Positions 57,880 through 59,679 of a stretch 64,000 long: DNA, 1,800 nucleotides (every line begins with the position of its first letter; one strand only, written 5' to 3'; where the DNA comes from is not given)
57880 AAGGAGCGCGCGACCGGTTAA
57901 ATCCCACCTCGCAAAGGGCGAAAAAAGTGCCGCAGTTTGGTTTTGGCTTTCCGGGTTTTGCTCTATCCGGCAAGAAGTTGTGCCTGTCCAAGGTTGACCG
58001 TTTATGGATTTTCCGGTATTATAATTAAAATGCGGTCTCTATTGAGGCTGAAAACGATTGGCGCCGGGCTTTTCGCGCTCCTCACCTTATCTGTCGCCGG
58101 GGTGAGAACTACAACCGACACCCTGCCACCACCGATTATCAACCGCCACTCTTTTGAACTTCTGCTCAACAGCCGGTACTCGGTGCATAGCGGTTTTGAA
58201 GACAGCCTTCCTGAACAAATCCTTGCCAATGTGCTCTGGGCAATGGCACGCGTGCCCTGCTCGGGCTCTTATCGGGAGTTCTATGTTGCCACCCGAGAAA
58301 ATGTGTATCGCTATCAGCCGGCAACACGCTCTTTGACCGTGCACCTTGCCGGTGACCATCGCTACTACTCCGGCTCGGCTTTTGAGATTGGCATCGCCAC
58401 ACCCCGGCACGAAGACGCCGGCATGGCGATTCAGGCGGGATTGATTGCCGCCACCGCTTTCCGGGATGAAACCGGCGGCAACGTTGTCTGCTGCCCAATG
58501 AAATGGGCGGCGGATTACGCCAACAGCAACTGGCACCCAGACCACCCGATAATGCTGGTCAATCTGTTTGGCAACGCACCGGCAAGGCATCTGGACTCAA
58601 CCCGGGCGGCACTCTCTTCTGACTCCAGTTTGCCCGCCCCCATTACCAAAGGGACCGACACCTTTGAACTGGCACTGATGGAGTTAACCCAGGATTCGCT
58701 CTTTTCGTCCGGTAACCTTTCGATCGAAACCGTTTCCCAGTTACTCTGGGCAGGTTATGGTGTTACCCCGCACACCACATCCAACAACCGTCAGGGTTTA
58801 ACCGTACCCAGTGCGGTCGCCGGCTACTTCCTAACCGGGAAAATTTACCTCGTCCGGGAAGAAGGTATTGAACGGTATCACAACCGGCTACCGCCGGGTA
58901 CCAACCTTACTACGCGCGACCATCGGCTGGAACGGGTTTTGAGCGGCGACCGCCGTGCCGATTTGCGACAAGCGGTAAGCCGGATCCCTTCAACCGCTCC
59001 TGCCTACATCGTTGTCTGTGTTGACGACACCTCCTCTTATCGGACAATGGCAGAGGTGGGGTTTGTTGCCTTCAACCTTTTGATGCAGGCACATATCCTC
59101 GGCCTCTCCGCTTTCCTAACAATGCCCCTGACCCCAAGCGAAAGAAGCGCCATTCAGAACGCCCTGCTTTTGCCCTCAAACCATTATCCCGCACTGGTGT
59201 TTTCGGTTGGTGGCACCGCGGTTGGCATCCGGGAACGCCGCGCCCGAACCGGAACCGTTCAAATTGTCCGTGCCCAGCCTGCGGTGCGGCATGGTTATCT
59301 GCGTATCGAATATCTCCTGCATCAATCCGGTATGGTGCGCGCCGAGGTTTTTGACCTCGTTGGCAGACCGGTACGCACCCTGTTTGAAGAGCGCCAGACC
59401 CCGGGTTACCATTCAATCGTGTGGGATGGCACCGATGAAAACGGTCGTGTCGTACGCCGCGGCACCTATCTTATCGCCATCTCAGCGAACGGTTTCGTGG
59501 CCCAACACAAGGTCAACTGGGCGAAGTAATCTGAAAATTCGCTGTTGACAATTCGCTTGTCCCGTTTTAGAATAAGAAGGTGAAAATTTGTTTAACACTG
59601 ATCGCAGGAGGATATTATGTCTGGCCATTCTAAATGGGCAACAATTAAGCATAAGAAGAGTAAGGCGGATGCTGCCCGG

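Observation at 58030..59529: Secreted tandem SagB-type nitroreductase-like protein with a T9SS-type sorting domain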

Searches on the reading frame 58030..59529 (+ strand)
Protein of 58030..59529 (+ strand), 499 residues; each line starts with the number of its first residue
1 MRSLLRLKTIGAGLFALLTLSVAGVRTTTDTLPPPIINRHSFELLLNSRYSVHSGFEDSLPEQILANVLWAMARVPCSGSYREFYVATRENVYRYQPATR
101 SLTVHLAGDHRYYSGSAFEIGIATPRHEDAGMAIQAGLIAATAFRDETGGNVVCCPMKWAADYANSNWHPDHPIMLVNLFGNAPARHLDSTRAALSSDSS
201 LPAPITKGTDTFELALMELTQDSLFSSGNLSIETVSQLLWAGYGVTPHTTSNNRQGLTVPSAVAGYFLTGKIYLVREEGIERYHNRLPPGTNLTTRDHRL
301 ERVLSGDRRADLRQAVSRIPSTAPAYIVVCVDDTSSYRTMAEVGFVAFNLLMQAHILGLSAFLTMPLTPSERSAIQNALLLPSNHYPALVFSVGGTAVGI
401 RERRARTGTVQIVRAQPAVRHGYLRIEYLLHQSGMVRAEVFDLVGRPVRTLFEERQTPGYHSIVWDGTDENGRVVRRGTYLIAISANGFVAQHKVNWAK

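Call 3: search_protein_families(library=pfam, proteins=[window:58030-59529:+], max_evalue=10)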
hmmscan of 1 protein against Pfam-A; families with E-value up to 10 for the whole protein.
window:58030-59529:+ (499 aa): 3 families
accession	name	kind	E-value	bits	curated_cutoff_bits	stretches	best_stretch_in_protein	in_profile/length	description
PF13860.13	FlgD_ig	-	3.5e-08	33.7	27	1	428-487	17-76/79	FlgD Ig-like domain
PF00881.29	Nitroreductase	-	9.4e-06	26.4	23.5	2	232-394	17-166/167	Nitroreductase family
PF10029.15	DUF2271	-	0.15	12.2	27.3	1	457-487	73-103/136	Predicted periplasmic protein (DUF2271)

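Call 4: search_protein_families(library=ncbifam, proteins=[window:58030-59529:+], max_evalue=10)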
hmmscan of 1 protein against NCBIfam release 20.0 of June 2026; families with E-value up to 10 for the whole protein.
window:58030-59529:+ (499 aa): 9 families
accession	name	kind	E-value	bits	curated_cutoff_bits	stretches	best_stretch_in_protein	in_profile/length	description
NF005176.1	PRK06655.1-1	equivalog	2.2e-07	31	230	1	432-487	95-150/197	flagellar hook assembly protein FlgD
NF009276.0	PRK12633.1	equivalog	0.00047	19.9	383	1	435-488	130-183/234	flagellar basal body rod modification protein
NF009277.0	PRK12634.1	equivalog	0.00066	19.8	333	1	433-485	121-173/221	flagellar basal body rod modification protein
TIGR03605.1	antibiot_sagB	domain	0.0015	18.1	78.4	1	232-360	2-140/173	SagB family peptide dehydrogenase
NF033707.1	T9SS_sortase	equivalog_domain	0.01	13.5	420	1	435-485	1024-1076/1095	type IX secretion system sortase PorU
NF009452.0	PRK12812.1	equivalog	0.072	12.3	258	1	445-485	163-205/289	flagellar basal body rod modification protein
NF004496.1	PRK05842.1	equivalog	0.1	11.8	250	1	454-484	188-218/271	flagellar hook assembly protein FlgD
NF002947.1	PRK03604.1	equivalog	0.14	11.4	285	1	318-405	141-224/301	bifunctional molybdenum cofactor biosynthesis protein MoaC/MoaB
NF053608.1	Lsa66_OmpA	equivalog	0.16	10.4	700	1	435-482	178-224/581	fibronectin-binding adhesin Lsa66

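Call 5: find_homologous_proteins(query=window:58030-59529:+)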
Query window:58030-59529:+ (499 aa): 471 proteins with E <= 0.001 among 8000 candidates; the best 120 are listed.
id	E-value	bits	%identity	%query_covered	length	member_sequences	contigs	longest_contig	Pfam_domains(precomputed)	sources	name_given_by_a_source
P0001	0.0e+0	1041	92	100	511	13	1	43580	PF00881.30,PF13860.13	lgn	-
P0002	2.3e-266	902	79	99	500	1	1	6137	PF00881.30,PF13860.13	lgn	-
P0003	4.8e-266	901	80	98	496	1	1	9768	PF00881.30,PF13860.13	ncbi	ncbi:MAG: nitroreductase family protein [bacterium]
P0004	4.7e-261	885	78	99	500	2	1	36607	PF00881.30,PF13860.13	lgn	-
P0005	1.3e-240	817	74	95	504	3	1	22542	PF00881.30,PF13860.13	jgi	jgi:nitroreductase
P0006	1.2e-237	807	71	99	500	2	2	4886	PF00881.30,PF13860.13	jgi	-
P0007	8.5e-237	805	71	100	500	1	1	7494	PF00881.30,PF13860.13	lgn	-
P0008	1.1e-236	804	75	95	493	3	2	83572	PF00881.30,PF13860.13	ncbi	-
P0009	2.8e-236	803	73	95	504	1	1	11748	PF00881.30,PF13860.13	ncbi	ncbi:MAG: FlgD immunoglobulin-like domain containing protein [bacterium]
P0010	1.6e-234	797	71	100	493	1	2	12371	PF00881.30,PF13860.13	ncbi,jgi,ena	-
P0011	3.4e-234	796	74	94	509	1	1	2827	PF00881.30,PF13860.13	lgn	-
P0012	1.1e-233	794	72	94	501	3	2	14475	PF00881.30,PF13860.13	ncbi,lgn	-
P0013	2.8e-232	790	73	94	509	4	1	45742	PF00881.30,PF13860.13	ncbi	ncbi:MAG: nitroreductase family protein [candidate division WOR-3 bacterium]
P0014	1.8e-229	780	69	97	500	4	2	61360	PF00881.30,PF13860.13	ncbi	ncbi:MAG: FlgD immunoglobulin-like domain containing protein [candidate division WOR-3 bacterium]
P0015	6.9e-225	765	70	95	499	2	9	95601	PF13860.13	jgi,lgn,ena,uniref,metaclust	jgi:hypothetical protein|uniref:FlgD/Vpr Ig-like domain-containing protein n=1 Tax=candidate divisio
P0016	4.3e-224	763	71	94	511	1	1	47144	PF00881.30,PF13860.13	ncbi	-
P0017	7.3e-221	752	67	99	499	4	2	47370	PF00881.30,PF13860.13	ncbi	ncbi:MAG: FlgD immunoglobulin-like domain containing protein [candidate division WOR-3 bacterium]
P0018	6.0e-220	749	70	95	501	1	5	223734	PF00881.30,PF13860.13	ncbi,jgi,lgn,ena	-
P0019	4.7e-219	746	68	97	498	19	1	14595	PF00881.30,PF13860.13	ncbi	ncbi:MAG: FlgD immunoglobulin-like domain containing protein [candidate division WOR-3 bacterium]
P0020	1.1e-218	745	68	98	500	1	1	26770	PF00881.30,PF13860.13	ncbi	-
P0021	3.5e-216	737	68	94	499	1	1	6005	PF00881.30,PF13860.13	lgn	-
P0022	9.3e-209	712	65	99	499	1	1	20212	PF00881.30,PF13860.13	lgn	-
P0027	1.9e-192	658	63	94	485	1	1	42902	PF00881.30,PF13860.13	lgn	-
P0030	8.8e-191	653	61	99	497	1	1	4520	PF00881.30,PF13860.13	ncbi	ncbi:MAG: FlgD immunoglobulin-like domain containing protein [candidate division WOR-3 bacterium]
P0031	3.9e-187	641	61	93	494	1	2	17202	PF00881.30,PF13860.13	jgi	jgi:hypothetical protein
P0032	2.1e-185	635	60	97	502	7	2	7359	PF00881.30,PF13860.13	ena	-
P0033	7.2e-185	633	59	99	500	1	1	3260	PF00881.30,PF13860.13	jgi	jgi:hypothetical protein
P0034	4.3e-183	627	60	93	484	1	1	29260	PF00881.30,PF13860.13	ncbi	-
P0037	4.0e-182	624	60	94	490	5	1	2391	PF00881.30,PF13860.13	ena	-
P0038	5.1e-182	624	59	96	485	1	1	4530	PF00881.30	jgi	jgi:hypothetical protein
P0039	7.7e-182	623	60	94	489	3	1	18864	PF00881.30,PF13860.13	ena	-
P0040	1.1e-181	623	58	96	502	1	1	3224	PF00881.30,PF13860.13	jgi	jgi:hypothetical protein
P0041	5.2e-181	621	60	93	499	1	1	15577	PF00881.30,PF13860.13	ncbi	-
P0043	7.8e-181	620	59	94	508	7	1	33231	PF00881.30,PF13860.13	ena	-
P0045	4.8e-180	617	60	94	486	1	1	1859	PF00881.30,PF13860.13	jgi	jgi:hypothetical protein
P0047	1.2e-179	616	59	94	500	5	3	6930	PF00881.30,PF13860.13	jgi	jgi:hypothetical protein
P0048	4.4e-179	614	56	94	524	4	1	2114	PF00881.30,PF13860.13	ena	-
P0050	2.6e-176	605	58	97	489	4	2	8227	PF00881.30,PF13860.13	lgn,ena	-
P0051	3.4e-176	605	58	97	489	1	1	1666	PF00881.30,PF13860.13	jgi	jgi:hypothetical protein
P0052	3.6e-176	605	57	99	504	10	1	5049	PF00881.30,PF13860.13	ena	-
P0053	4.6e-176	604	57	98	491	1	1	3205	PF00881.30,PF13860.13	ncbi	ncbi:MAG: nitroreductase family protein [candidate division WOR-3 bacterium]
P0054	9.1e-176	603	58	94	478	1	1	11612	PF00881.30,PF13860.13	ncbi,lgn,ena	-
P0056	1.9e-175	602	58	95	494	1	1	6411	PF00881.30,PF13860.13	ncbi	-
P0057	3.3e-175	601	58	96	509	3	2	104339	PF00881.30,PF13860.13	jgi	-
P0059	2.0e-174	599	59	94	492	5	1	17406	PF00881.30,PF13860.13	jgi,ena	jgi:hypothetical protein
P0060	3.0e-174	598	57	94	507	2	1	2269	PF00881.30,PF13860.13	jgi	-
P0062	2.7e-173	595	59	94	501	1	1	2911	PF00881.30,PF13860.13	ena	-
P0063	9.5e-173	593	58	94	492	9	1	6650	PF00881.30,PF13860.13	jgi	jgi:hypothetical protein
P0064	1.4e-172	593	56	98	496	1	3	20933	PF00881.30,PF13860.13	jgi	jgi:hypothetical protein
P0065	3.3e-172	592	58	96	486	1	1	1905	PF00881.30,PF13860.13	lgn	-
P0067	8.8e-172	590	56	97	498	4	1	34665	PF00881.30,PF13860.13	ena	-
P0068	1.1e-171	590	57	93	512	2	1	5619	PF00881.30,PF13860.13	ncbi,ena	-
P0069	1.2e-171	590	57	94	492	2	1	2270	PF00881.30,PF13860.13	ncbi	-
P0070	2.4e-171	589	56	97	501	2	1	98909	PF00881.30,PF13860.13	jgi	jgi:nitroreductase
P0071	2.9e-171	588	58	94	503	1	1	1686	PF00881.30,PF13860.13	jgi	jgi:hypothetical protein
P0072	6.4e-171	587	57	97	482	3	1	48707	PF00881.30,PF13860.13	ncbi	-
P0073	1.3e-170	586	58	94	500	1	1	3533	PF00881.30,PF13860.13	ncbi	-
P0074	2.2e-170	586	56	97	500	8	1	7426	PF00881.30,PF13860.13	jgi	jgi:hypothetical protein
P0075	2.6e-170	585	57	94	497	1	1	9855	PF00881.30,PF13860.13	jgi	jgi:hypothetical protein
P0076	3.8e-170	585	57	94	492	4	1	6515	PF00881.30,PF13860.13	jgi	jgi:hypothetical protein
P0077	6.2e-169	581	57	94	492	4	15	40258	PF00881.30,PF13860.13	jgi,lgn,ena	jgi:hypothetical protein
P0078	7.9e-169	580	58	94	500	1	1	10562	PF00881.30,PF13860.13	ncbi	-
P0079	1.1e-168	580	57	94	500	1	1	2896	PF00881.30,PF13860.13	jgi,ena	-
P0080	1.8e-168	579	57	94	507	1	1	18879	PF00881.30,PF13860.13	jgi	-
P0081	4.8e-168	578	56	97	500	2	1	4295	PF00881.30,PF13860.13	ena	-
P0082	6.7e-168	577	57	97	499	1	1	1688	PF00881.30,PF13860.13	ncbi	-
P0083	7.9e-168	577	55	97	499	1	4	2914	PF00881.30,PF13860.13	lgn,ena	-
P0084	8.3e-168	577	57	96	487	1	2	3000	PF00881.30,PF13860.13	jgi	jgi:hypothetical protein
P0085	4.5e-167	575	55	96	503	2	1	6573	PF00881.30,PF13860.13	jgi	jgi:hypothetical protein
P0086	4.9e-167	575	57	95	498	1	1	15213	PF00881.30,PF13860.13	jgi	jgi:hypothetical protein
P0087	8.8e-167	574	56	96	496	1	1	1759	PF00881.30,PF13860.13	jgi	jgi:hypothetical protein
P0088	1.2e-166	573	56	94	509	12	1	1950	PF00881.30,PF13860.13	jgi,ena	-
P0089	1.5e-166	573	57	94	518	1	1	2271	PF00881.30,PF13860.13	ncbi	-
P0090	1.9e-166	573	55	97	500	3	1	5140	PF00881.30,PF13860.13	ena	-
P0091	3.1e-166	572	57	94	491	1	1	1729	PF00881.30,PF13860.13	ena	-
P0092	6.0e-166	571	55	97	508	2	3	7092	PF00881.30,PF13860.13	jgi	jgi:hypothetical protein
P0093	7.9e-166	571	56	94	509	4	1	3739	PF00881.30,PF13860.13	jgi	-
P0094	1.0e-165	570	57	94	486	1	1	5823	PF00881.30,PF13860.13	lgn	-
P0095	2.5e-165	569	55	96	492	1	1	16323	PF00881.30,PF13860.13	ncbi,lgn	ncbi:MAG: FlgD immunoglobulin-like domain containing protein [candidate division WOR-3 bacterium]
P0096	3.6e-165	568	55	97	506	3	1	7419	PF00881.30,PF13860.13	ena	-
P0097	7.4e-165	567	58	94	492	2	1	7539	PF00881.30,PF13860.13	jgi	-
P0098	1.9e-164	566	55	94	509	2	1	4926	PF00881.30,PF13860.13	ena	-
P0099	2.5e-164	566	57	94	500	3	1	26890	PF00881.30,PF13860.13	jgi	-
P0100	3.4e-164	565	56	94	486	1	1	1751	PF00881.30,PF13860.13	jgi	jgi:hypothetical protein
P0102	7.0e-164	564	55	94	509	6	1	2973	PF00881.30,PF13860.13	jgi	jgi:hypothetical protein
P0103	2.4e-163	562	56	94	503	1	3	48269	PF00881.30,PF13860.13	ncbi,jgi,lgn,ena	-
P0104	2.9e-163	562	56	94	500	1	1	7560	PF00881.30,PF13860.13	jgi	jgi:hypothetical protein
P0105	4.5e-163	561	53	97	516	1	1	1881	PF00881.30,PF13860.13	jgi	-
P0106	5.5e-163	561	55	94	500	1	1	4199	PF00881.30,PF13860.13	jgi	jgi:hypothetical protein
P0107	9.3e-163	560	56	94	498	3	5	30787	PF00881.30,PF13860.13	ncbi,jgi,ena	-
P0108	1.3e-162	560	57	94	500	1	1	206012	PF00881.30,PF13860.13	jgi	jgi:hypothetical protein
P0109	6.3e-162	558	56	94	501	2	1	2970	PF00881.30,PF13860.13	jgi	jgi:hypothetical protein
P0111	1.4e-161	557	54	96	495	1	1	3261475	PF00881.30,PF13860.13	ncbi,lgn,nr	ncbi:MAG: hypothetical protein JSU73_08825 [candidate division WOR-3 bacterium]|nr:MAG: hypothetical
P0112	1.5e-161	556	56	94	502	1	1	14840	PF00881.30,PF13860.13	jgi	jgi:nitroreductase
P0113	1.7e-161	556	55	97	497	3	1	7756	PF00881.30,PF13860.13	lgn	-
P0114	1.8e-161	556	54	95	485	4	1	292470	PF00881.30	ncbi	-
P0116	3.9e-161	555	54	99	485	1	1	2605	PF00881.30,PF13860.13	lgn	-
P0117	4.1e-161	555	55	93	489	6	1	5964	PF00881.30,PF13860.13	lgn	-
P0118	4.3e-161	555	55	94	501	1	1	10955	PF00881.30,PF13860.13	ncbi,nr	ncbi:nitroreductase family protein [candidate division WOR-3 bacterium]|nr:nitroreductase family pro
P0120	6.7e-160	551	55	94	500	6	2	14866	PF00881.30,PF13860.13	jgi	jgi:hypothetical protein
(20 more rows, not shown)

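Call 6: search_solved_structures(query=window:58030-59529:+, max_evalue=10, show_alignments=2)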
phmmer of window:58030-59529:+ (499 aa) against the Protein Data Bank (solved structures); distinct sequences matched with E-value up to 10: 8.
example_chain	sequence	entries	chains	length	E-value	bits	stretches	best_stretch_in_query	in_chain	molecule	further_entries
7eh9_A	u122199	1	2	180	0.00011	24.2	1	433-488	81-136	Basal-body rod modification protein FlgD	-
7bhq_A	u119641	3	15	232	0.00018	23.5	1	433-488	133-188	Basal-body rod modification protein FlgD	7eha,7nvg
3c12_A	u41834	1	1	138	0.014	17.3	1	431-484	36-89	Flagellar protein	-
8cqs_A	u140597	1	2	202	0.12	14.2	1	200-340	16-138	Nitroreductase-like protein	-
3osv_A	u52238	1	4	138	0.12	14.2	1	433-482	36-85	Flagellar basal-body rod modification protein FlgD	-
3kwk_A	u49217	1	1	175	0.13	14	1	318-397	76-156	Putative NADH dehydrogenase/NAD(P)H nitroreductase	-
4zzf_A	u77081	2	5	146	0.74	11.6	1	456-485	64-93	Flagellar basal body rod modification protein | Basal-body rod modification protein FlgD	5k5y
4zzk_A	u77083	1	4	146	0.74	11.6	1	456-485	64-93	Basal-body rod modification protein FlgD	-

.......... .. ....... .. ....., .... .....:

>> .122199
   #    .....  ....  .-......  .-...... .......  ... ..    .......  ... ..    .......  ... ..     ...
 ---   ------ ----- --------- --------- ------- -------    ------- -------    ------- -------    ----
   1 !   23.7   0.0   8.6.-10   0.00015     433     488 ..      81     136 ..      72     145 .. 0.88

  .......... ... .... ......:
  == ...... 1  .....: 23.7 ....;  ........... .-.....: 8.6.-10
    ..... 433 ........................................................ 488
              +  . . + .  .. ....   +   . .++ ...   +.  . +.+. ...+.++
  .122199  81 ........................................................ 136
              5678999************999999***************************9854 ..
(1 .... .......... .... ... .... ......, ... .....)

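Call 12: find_encoding_contigs(protein=P0111, flank=8000, max_places=2)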
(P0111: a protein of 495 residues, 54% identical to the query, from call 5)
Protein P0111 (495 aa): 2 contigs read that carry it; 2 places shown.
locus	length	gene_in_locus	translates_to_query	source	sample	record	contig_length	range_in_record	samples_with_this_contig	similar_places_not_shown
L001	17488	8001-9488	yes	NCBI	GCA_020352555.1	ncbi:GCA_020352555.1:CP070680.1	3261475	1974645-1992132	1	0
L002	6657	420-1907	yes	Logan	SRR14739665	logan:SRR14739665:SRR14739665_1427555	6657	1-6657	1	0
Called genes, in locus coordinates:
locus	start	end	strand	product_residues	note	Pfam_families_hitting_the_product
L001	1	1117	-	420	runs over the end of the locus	PF00275:EPSP_synthase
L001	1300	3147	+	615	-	-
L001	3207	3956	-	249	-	PF11967:RecO_N, PF02565:RecO_C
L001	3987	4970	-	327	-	PF01595:CNNM, PF00571:CBS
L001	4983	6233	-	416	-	PF01595:CNNM, PF00571:CBS, PF03471:CorC_HlyC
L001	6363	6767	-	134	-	PF02130:YbeY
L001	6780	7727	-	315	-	PF01695:IstB_IS21 (faint), PF02562:PhoH, PF13604:AAA_30 (weak)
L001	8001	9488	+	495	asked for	PF00881:Nitroreductase (faint), PF13860:FlgD_ig (weak)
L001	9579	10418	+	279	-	PF13620:CarboxypepD_reg (weak), PF08308:PEGA (faint), PF13620:CarboxypepD_reg, PF13715:CarbopepD_reg_2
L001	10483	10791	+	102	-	PF11950:DUF3467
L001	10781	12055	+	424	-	PF01743:PolyA_pol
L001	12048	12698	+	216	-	PF02163:Peptidase_M50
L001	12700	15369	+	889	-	PF13491:FtsK_4TM, PF17854:FtsK_alpha, PF01580:FtsK_SpoIIIE, PF09397:FtsK_gamma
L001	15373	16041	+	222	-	-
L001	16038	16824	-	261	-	PF00480:ROK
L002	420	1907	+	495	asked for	PF00881:Nitroreductase (faint), PF13860:FlgD_ig (weak)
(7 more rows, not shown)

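Call 13: find_encoding_contigs(protein=P0018, flank=8000, max_places=2)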
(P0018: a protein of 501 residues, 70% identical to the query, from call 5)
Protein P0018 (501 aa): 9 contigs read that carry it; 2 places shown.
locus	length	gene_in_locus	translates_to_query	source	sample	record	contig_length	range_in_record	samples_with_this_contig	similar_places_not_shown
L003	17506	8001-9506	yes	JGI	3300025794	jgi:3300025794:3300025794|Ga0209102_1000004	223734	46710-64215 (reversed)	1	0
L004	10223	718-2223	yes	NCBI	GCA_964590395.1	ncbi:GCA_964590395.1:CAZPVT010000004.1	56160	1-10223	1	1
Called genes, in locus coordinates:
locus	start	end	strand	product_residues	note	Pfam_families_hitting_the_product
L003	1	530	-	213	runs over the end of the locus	PF01555:N6_N4_Mtase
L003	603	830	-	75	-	-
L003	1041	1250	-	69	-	-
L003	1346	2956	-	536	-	PF00474:SSF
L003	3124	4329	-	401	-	PF01676:Metalloenzyme, PF10143:PhosphMutase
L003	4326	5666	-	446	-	PF14821:Thr_synth_N, PF00291:PALP, PF24857:THR4_C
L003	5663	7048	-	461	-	PF01053:Cys_Met_Meta_PP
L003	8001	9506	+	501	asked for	PF00881:Nitroreductase (weak), PF13860:FlgD_ig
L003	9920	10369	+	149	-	PF08308:PEGA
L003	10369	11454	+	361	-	PF04055:Radical_SAM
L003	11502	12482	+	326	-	PF04015:DUF362, PF25160:LdpA_Fe-S-bd (faint), PF12838:Fer4_7, PF13187:Fer4_9 (weak), PF13237:Fer4_10, PF14697:Fer4_21, PF00037:Fer4 (weak), PF12837:Fer4_6 (weak), +3 more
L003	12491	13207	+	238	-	PF02616:SMC_ScpA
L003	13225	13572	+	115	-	PF04430:DUF498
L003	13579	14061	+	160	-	PF04343:DUF488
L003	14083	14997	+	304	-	PF02445:NadA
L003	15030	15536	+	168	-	-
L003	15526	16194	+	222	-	PF21347:DUF3108_like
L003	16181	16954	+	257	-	PF08241:Methyltransf_11 (weak), PF13649:Methyltransf_25 (faint)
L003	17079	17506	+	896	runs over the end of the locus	PF00082:Peptidase_S8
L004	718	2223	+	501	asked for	PF00881:Nitroreductase (weak), PF13860:FlgD_ig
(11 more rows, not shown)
